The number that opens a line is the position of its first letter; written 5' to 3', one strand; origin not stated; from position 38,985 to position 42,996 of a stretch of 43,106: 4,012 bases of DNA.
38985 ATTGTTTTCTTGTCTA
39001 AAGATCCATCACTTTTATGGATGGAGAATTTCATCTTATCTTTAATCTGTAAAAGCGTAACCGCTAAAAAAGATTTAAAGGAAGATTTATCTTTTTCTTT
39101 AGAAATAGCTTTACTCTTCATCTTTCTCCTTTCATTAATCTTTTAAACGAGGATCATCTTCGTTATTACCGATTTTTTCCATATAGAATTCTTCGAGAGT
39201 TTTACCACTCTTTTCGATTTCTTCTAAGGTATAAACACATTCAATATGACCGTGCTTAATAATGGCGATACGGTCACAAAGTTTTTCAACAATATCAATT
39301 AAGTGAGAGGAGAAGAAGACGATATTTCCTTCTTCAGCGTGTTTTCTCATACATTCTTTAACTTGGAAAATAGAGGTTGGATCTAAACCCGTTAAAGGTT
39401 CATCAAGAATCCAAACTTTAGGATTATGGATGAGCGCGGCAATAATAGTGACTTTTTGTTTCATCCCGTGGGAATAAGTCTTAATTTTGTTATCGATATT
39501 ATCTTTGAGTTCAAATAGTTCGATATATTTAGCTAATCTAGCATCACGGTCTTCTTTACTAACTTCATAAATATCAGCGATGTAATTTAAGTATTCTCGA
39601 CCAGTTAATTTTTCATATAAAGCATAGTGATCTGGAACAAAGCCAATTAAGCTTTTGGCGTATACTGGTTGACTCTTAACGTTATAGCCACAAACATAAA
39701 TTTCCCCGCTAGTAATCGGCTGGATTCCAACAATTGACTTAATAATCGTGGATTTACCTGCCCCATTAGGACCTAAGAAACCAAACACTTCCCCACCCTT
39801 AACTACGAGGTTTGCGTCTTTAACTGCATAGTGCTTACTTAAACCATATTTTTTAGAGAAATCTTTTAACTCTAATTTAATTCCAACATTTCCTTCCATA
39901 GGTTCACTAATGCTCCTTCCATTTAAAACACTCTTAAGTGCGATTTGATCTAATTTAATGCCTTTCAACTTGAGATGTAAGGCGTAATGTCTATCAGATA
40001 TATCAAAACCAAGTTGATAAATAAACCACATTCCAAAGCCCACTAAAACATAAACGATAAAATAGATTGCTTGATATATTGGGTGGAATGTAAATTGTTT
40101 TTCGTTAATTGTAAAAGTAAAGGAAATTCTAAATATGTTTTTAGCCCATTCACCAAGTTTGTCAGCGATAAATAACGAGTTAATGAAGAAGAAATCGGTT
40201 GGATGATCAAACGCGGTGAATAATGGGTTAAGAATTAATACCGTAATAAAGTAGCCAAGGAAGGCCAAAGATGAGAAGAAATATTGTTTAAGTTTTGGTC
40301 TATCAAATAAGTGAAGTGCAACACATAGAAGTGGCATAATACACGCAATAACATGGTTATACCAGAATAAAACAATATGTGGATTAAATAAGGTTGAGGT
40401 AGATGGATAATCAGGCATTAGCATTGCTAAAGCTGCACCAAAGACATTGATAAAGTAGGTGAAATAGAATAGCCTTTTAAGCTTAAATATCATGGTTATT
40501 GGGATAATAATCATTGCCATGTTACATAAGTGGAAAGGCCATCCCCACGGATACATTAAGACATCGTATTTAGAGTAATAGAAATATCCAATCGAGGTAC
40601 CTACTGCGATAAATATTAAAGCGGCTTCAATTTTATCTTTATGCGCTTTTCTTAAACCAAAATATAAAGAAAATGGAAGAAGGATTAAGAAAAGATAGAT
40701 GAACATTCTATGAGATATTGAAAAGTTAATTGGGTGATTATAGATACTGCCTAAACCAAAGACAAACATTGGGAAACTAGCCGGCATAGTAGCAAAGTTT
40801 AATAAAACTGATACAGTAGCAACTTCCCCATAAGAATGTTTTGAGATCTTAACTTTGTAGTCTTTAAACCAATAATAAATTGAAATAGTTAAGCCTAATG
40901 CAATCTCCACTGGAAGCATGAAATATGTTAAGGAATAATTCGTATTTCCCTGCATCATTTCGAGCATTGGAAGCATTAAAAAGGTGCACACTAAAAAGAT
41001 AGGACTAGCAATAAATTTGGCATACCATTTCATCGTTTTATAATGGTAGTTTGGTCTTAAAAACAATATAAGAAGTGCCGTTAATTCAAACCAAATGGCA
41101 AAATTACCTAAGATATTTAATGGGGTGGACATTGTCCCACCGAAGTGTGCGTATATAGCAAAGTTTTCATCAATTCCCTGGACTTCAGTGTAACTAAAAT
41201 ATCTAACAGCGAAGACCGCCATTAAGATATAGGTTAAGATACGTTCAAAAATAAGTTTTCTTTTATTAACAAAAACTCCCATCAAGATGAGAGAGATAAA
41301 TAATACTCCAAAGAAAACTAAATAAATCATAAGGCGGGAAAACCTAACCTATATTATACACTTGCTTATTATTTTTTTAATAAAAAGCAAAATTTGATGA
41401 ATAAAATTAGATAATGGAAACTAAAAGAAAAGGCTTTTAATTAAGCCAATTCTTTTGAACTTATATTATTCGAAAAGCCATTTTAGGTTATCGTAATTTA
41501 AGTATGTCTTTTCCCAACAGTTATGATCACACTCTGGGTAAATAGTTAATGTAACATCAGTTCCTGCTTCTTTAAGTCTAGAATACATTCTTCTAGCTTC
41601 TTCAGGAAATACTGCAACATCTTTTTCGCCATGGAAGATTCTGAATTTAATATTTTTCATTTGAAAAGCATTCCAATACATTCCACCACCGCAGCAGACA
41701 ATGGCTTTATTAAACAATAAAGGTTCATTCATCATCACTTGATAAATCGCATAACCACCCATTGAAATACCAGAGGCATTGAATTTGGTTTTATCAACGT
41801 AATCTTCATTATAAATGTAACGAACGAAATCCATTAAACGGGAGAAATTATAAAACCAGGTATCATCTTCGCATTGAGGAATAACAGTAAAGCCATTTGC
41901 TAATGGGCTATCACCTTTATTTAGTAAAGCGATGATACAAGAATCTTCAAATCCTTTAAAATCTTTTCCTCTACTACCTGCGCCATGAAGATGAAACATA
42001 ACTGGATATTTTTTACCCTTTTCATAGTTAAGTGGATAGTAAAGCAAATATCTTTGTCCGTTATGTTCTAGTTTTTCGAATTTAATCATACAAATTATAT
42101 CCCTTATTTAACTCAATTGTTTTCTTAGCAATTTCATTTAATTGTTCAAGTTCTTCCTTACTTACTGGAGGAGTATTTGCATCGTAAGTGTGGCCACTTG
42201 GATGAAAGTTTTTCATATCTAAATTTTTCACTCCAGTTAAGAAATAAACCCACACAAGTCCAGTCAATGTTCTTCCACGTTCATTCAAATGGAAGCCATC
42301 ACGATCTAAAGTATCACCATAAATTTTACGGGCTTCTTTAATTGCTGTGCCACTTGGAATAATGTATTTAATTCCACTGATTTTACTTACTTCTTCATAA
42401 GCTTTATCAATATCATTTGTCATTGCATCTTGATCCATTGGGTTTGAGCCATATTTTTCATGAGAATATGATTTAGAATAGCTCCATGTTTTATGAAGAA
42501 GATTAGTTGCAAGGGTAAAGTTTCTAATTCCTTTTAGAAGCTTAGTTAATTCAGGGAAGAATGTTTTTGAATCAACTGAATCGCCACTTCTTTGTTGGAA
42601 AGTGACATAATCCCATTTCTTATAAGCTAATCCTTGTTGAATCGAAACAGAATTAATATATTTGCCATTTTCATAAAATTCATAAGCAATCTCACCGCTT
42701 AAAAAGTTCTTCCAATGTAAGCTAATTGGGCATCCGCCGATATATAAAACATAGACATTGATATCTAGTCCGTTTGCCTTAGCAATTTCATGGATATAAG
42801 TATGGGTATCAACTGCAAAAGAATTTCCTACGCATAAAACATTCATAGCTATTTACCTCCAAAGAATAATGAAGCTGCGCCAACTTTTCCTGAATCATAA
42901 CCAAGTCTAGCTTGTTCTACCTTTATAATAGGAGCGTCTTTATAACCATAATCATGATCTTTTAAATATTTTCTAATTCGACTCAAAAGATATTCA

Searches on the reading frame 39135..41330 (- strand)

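Call 8: search_protein_families(library=pfam, proteins=[window:39135-41330:-], max_evalue=0.001)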
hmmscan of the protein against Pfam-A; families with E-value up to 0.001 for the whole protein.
window:39135-41330:- (731 aa): 3 families
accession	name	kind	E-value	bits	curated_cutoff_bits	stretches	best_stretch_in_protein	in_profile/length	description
PF00005.33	ABC_tran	-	7.6e-26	91.8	25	1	504-646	2-136/137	ABC transporter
PF14808.11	TMEM164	-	2e-17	63.8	25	1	203-385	2-184/217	TMEM164 family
PF13304.12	AAA_21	-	2.7e-09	38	27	1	592-676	169-298/304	AAA domain, putative AbiEii toxin, Type IV TA system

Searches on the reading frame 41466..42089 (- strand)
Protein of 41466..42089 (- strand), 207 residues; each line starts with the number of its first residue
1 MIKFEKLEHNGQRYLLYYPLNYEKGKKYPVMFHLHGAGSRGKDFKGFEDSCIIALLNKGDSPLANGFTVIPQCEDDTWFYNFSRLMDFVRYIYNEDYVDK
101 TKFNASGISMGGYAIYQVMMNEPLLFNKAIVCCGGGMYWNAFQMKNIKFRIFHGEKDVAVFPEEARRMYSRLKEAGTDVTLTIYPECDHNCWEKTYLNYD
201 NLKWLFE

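Call 8: search_protein_families(library=pfam, proteins=[window:41466-42089:-], max_evalue=0.001)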
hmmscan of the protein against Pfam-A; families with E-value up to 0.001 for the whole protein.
window:41466-42089:- (207 aa): 3 families
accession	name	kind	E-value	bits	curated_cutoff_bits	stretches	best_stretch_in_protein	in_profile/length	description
PF00326.27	Peptidase_S9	-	3.7e-13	49.9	22.6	2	82-141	45-103/213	Prolyl oligopeptidase family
PF12146.15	Hydrolase_4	-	2e-06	27.7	27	0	143-191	188-234/239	Serine aminopeptidase, S33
PF01738.24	DLH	-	6.1e-05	23.2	21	1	85-190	81-187/217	Dienelactone hydrolase family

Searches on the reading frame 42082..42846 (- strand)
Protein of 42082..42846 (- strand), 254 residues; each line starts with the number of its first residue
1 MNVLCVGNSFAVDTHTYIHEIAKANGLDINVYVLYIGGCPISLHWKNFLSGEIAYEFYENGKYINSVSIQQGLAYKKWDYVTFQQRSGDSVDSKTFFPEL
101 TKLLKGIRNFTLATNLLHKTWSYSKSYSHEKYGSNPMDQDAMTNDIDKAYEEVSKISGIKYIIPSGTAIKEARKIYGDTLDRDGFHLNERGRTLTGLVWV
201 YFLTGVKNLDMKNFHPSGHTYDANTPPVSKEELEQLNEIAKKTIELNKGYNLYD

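Call 8: search_protein_families(library=pfam, proteins=[window:42082-42846:-], max_evalue=0.001)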
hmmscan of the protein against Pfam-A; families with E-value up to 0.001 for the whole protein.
window:42082-42846:- (254 aa): 2 families
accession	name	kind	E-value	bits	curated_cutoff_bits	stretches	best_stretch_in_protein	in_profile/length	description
PF16227.11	DUF4886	-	6.1e-52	176.5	26.7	1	3-218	2-226/242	Domain of unknown function (DUF4886)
PF19040.6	SGNH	-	0.0006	20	27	0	3-191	26-238/248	SGNH domain (fused to AT3 domains)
